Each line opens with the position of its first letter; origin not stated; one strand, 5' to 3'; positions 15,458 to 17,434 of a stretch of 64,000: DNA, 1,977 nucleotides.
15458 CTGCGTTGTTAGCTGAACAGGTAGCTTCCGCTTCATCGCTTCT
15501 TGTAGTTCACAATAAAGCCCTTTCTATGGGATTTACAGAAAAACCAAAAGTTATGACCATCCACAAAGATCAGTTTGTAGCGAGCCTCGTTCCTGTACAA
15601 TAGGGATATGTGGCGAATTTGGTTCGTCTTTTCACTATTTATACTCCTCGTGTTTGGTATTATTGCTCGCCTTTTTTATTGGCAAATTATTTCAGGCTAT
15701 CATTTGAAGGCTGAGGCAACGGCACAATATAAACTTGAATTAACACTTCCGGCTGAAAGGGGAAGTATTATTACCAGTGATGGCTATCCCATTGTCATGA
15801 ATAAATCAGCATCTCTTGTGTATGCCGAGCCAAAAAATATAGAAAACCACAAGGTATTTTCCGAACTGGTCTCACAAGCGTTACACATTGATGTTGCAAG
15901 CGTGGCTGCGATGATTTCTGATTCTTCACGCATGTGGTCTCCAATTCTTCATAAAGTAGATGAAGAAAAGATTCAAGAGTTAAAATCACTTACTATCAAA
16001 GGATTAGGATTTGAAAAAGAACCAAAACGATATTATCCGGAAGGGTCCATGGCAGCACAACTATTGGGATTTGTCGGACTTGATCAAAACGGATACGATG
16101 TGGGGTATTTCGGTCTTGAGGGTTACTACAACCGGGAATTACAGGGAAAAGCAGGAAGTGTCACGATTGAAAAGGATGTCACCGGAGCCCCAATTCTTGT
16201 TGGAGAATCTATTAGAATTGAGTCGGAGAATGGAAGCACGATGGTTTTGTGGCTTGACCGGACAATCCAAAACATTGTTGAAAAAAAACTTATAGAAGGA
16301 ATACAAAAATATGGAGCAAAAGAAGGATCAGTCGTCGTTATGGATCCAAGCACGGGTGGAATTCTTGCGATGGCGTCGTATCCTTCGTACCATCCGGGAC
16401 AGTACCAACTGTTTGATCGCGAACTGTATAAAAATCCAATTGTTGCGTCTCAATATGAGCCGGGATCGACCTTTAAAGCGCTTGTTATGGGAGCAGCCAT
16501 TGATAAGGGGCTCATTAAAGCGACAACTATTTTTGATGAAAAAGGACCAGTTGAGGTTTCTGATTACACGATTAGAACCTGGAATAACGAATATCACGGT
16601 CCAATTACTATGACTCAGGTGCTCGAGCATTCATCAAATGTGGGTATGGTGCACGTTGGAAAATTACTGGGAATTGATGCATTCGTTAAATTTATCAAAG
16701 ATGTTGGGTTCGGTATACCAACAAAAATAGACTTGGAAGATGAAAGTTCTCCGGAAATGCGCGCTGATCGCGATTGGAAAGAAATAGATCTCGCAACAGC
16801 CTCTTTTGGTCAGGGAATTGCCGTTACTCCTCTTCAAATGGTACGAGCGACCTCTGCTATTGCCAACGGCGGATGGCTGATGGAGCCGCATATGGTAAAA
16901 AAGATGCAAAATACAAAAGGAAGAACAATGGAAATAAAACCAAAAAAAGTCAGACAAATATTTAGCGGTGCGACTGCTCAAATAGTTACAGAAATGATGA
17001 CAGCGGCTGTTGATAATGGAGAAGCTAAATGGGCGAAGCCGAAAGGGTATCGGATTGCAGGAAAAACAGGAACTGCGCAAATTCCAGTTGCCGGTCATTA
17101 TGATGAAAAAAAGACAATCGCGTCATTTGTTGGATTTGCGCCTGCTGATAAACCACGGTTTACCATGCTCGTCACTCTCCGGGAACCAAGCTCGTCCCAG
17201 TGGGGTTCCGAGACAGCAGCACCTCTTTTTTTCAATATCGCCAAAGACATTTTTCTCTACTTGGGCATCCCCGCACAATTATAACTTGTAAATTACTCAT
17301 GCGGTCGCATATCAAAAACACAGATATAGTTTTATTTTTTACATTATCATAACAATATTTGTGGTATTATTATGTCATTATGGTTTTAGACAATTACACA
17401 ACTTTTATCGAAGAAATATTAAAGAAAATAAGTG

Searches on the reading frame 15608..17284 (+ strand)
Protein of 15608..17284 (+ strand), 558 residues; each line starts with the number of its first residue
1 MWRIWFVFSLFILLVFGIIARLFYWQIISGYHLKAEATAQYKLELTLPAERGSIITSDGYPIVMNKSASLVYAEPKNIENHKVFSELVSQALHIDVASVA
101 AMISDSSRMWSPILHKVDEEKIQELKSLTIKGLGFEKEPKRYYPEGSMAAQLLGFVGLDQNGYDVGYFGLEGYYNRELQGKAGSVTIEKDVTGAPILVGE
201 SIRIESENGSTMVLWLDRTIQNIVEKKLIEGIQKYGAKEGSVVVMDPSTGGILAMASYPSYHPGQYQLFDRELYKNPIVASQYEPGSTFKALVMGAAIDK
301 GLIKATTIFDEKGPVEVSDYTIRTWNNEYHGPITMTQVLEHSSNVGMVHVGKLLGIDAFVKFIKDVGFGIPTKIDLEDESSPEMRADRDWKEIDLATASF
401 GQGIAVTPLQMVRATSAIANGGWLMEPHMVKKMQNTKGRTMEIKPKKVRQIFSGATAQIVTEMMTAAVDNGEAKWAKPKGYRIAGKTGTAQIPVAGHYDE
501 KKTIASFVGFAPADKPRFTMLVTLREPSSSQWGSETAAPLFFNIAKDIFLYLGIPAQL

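Call 18: search_protein_families(library=pfam, proteins=[window:15608-17284:+], max_evalue=0.00001)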
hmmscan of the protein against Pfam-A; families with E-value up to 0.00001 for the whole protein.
window:15608-17284:+ (558 aa): 2 families
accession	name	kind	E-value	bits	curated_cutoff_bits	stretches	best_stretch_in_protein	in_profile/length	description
PF00905.27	Transpeptidase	-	2.3e-77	260.6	22.1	1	240-545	1-298/299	Penicillin binding protein transpeptidase domain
PF03717.20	PBP_dimer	-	4.4e-20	73.3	24.4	1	47-196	2-176/180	Penicillin-binding Protein dimerisation domain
